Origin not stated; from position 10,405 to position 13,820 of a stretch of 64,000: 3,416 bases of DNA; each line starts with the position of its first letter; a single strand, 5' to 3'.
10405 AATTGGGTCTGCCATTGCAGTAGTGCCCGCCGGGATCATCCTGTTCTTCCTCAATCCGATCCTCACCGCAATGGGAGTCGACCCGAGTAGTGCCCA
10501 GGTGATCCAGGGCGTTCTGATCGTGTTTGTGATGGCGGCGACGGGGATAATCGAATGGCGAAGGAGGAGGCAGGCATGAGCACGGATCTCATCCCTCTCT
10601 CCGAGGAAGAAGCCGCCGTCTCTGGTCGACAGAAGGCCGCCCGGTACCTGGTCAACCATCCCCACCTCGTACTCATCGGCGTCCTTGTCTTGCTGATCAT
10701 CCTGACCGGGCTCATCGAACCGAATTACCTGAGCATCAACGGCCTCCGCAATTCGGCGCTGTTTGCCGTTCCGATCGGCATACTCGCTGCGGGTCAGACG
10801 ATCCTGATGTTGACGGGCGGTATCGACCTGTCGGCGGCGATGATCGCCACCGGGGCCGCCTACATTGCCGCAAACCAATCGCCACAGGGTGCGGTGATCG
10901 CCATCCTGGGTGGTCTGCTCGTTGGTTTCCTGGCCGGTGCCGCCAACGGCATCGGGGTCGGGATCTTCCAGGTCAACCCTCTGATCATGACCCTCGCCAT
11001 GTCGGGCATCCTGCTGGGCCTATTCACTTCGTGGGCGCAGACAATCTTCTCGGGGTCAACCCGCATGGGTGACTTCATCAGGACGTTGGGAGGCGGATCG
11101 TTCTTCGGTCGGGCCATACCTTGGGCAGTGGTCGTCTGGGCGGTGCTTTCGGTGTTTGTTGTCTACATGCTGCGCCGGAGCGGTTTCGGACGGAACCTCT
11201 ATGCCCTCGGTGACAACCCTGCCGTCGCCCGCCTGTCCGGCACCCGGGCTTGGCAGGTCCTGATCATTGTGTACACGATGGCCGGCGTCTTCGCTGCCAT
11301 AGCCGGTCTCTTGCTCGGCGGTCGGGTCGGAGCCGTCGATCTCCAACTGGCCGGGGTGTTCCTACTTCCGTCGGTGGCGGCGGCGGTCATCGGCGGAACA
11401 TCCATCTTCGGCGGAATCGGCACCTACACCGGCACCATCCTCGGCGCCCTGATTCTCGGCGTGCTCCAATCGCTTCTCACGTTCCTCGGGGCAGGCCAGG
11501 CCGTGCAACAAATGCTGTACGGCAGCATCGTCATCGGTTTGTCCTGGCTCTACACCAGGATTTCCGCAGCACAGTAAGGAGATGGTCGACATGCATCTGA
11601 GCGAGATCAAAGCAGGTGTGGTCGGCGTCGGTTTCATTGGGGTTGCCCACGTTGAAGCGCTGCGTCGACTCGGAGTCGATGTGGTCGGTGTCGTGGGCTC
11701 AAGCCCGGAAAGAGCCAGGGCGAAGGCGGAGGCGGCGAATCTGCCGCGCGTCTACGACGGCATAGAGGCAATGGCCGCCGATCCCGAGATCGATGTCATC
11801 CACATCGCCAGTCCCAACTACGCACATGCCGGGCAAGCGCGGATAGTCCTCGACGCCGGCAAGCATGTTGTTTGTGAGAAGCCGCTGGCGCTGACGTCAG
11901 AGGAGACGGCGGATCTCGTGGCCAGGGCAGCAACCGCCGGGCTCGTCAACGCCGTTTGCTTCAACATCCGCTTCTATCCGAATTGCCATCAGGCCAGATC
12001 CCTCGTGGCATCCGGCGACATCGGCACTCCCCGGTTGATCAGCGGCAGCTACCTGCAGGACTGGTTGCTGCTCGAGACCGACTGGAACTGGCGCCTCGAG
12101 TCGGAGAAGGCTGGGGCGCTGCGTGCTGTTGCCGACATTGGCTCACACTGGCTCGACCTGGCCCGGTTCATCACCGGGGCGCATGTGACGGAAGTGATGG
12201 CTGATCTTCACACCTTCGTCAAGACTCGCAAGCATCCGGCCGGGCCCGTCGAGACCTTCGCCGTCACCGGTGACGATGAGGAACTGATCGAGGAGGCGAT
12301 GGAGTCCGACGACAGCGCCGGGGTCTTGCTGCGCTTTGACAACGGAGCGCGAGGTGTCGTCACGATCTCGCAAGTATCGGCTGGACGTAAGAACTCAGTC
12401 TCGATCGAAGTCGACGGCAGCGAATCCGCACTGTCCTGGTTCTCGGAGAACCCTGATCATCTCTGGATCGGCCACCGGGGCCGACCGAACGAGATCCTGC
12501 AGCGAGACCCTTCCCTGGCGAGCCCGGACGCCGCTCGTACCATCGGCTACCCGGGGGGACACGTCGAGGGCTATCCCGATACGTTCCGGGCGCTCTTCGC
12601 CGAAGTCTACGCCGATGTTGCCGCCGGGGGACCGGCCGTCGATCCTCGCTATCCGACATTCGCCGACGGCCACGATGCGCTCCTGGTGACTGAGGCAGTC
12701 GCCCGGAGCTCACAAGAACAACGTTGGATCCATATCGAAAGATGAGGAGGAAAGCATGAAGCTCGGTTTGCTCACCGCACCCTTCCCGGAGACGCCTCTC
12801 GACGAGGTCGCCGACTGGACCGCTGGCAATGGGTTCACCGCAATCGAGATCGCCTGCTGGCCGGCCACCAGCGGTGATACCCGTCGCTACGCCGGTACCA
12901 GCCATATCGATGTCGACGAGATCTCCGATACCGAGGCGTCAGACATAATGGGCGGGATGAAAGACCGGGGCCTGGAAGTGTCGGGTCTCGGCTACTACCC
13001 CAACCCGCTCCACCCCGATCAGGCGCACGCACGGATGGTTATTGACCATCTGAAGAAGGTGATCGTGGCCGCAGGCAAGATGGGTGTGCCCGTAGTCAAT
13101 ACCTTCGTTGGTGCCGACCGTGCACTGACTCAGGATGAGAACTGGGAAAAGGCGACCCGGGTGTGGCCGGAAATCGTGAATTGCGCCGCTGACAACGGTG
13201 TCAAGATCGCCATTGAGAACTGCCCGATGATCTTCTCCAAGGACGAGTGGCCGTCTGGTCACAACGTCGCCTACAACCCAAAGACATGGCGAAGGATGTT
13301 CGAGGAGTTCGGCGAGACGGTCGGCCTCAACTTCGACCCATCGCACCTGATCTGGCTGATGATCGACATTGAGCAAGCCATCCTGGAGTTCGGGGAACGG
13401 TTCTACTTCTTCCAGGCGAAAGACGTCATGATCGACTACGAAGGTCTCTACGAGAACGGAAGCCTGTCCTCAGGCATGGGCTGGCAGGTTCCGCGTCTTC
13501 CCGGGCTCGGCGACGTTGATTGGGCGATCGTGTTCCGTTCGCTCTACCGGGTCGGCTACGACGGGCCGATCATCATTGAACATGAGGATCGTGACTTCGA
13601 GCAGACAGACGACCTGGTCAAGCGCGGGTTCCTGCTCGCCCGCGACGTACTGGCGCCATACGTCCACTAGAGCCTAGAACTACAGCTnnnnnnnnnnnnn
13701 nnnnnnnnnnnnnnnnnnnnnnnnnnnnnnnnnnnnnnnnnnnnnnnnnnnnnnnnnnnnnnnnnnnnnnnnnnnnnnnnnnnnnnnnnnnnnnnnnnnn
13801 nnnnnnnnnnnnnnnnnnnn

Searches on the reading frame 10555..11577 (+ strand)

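Call 10: search_protein_families(library=pfam, proteins=[window:10555-11577:+])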
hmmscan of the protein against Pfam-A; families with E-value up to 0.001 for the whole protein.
window:10555-11577:+ (340 aa): 1 family
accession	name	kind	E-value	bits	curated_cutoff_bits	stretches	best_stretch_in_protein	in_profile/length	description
PF02653.21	BPD_transp_2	-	8.7e-31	107.5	26.8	1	66-327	4-266/269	Branched-chain amino acid transport system / permease component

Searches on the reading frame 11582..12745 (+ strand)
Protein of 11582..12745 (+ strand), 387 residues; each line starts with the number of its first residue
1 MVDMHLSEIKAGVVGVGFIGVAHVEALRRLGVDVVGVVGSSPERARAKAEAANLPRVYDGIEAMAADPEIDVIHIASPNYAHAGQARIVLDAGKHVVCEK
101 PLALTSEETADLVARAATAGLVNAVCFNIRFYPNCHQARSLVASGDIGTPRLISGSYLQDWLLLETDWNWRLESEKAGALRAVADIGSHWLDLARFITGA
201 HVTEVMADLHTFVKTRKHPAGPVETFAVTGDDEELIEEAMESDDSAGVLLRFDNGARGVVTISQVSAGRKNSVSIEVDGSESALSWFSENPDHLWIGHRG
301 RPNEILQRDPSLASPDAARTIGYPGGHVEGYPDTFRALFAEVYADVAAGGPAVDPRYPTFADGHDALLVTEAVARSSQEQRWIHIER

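Call 10: search_protein_families(library=pfam, proteins=[window:11582-12745:+])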
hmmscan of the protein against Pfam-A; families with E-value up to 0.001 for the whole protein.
window:11582-12745:+ (387 aa): 4 families
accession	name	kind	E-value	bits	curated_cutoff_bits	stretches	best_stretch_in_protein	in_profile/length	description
PF22725.1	GFO_IDH_MocA_C3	-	1.1e-27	96.9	27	1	137-283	3-122/124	GFO/IDH/MocA C-terminal domain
PF01408.29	GFO_IDH_MocA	-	4.1e-26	92.5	24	1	9-123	1-116/120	Oxidoreductase family, NAD-binding Rossmann fold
PF02894.22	GFO_IDH_MocA_C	-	1.2e-18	68.1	22.9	1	139-384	1-217/218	Oxidoreductase family, C-terminal alpha/beta domain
PF03447.22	NAD_binding_3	-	6.4e-06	27.3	24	1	15-120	1-110/116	Homoserine dehydrogenase, NAD binding domain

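Call 12: search_protein_families(library=ncbifam, proteins=[window:11582-12745:+], max_evalue=0.00001)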
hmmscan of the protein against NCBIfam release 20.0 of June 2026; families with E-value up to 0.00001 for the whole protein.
window:11582-12745:+ (387 aa): 8 families
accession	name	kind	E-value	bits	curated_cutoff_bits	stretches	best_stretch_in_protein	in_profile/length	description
NF052479.1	LevoglcsnDh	equivalog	4.1e-51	173.9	650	1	9-385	4-386/386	levoglucosan dehydrogenase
TIGR04380.1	myo_inos_iolG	equivalog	8.1e-35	120.2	355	1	9-294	2-260/330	inositol 2-dehydrogenase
NF041392.1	XylDh_Gfo6_Halo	equivalog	2.2e-25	89.2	350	1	9-211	17-225/350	D-xylose 1-dehydrogenase Gfo6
NF040723.1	UDP-GlcNAcDh_Arch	equivalog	8.6e-19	68.2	450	1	9-211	1-190/302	UDP-N-acetylglucosamine 3-dehydrogenase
NF008607.0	PRK11579.1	subfamily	2.3e-18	66.3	330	1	8-203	4-194/346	oxidoreductase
NF052679.1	InsChiInosDhIolG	equivalog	1.1e-16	60.8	540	1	9-156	3-154/343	bifunctional inositol 2-dehydrogenase/D-chiro-inositol 1-dehydrogenase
NF058563.1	BT_2159_fam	equivalog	4.9e-10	39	650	1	9-201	1-186/350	disaccharide 3-dehydrogenase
NF007574.0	PRK10206.1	equivalog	8.9e-07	28.3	352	1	61-149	57-145/345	oxidoreductase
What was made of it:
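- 11582..12745 (+): Gfo/Idh/MocA NAD(P) sugar/cyclitol dehydrogenase (GFO1). NCBIfam LevoglcsnDh 174 bits, below cut-off (call 12).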

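Call 36: search_solved_structures(query=window:11582-12745:+, max_evalue=1e-15)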
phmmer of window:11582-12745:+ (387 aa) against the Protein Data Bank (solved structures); distinct sequences matched with E-value up to 1e-15: 20.
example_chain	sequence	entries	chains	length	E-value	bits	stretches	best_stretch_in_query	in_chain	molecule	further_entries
3v5n_A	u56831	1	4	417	9.5e-49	169.5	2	8-216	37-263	Oxidoreductase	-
4h3v_A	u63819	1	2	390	2.7e-47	164.7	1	8-385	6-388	Oxidoreductase domain protein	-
4gqa_A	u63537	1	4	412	7.8e-42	146.7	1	8-385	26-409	NAD binding Oxidoreductase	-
6a3f_A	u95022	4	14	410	5.5e-40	140.6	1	4-385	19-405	Putative dehydrogenase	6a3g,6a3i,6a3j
5ya8_A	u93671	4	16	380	6.9e-32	114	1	11-379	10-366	Scyllo-inositol dehydrogenase with L-glucose dehydrogenase activity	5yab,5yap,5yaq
6ktj_A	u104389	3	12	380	5.4e-31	111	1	11-379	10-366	Scyllo-inositol dehydrogenase with L-glucose dehydrogenase activity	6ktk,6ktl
7d5m_A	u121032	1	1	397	1e-27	100.2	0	69-216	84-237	Oxidoreductase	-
7d5n_A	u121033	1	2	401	1.1e-27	100.1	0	69-216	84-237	Oxidoreductase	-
3dty_A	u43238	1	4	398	2.6e-27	98.9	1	62-340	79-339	Oxidoreductase, Gfo/Idh/MocA family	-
4fb5_A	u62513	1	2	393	2.1e-26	95.9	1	9-385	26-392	Probable oxidoreductase protein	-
4koa_A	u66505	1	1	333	1.6e-23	86.5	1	10-211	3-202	1,5-anhydro-D-fructose reductase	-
2glx_A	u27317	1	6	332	4.1e-22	81.8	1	12-211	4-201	1,5-anhydro-D-fructose reductase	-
6jw6_A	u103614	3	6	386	2e-21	79.5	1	8-281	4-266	Dehydrogenase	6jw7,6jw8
3evn_A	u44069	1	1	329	5.1e-20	74.9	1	4-156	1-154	Oxidoreductase, Gfo/Idh/MocA family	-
7wzd_A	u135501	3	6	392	7.7e-19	71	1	11-207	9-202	4,5-dihydroxyphthalate dehydrogenase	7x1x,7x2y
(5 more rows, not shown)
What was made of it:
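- Tried and rejected: Levoglucosan and C-glycoside pathways were considered because of the Gfo + TIM-barrel pair and the 6a3f and DgpA hits (call 36).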

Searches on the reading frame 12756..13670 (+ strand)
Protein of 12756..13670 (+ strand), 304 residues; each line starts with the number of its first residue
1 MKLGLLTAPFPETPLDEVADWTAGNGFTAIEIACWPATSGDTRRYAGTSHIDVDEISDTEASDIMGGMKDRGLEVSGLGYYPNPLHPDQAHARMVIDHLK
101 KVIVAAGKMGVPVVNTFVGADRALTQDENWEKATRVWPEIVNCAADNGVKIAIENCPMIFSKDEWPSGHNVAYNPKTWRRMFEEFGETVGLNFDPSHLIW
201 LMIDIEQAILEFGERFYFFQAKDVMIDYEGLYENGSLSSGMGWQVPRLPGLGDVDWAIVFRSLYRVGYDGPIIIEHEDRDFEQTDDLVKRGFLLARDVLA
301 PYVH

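Call 10: search_protein_families(library=pfam, proteins=[window:12756-13670:+])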
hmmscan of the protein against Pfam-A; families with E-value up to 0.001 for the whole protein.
window:12756-13670:+ (304 aa): 1 family
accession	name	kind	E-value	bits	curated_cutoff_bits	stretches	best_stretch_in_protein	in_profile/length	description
PF01261.30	AP_endonuc_2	-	1.6e-33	116.9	31.1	1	21-288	3-239/249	Xylose isomerase-like TIM barrel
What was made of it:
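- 12756..13670 (+): Xylose-isomerase-like TIM-barrel protein (AP_endonuc_2). Pfam 117 bits (call 10).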

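Call 12: search_protein_families(library=ncbifam, proteins=[window:12756-13670:+], max_evalue=0.00001)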
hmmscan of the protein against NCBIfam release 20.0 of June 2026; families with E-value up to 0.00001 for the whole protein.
window:12756-13670:+ (304 aa): 1 family
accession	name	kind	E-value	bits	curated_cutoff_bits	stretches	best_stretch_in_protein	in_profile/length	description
TIGR04379.1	myo_inos_iolE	equivalog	6.9e-08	32.4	290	1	179-278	166-268/290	myo-inosose-2 dehydratase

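Call 35: search_solved_structures(query=window:12756-13670:+, max_evalue=0.001)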
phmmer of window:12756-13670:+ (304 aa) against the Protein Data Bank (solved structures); distinct sequences matched with E-value up to 0.001: 1.
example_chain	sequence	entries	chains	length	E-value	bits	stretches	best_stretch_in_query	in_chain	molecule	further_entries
2zds_A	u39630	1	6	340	2.3e-16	63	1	166-283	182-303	Putative DNA-binding protein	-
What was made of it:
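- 12756..13670 (+): Only PDB relative is 2zds (call 35).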
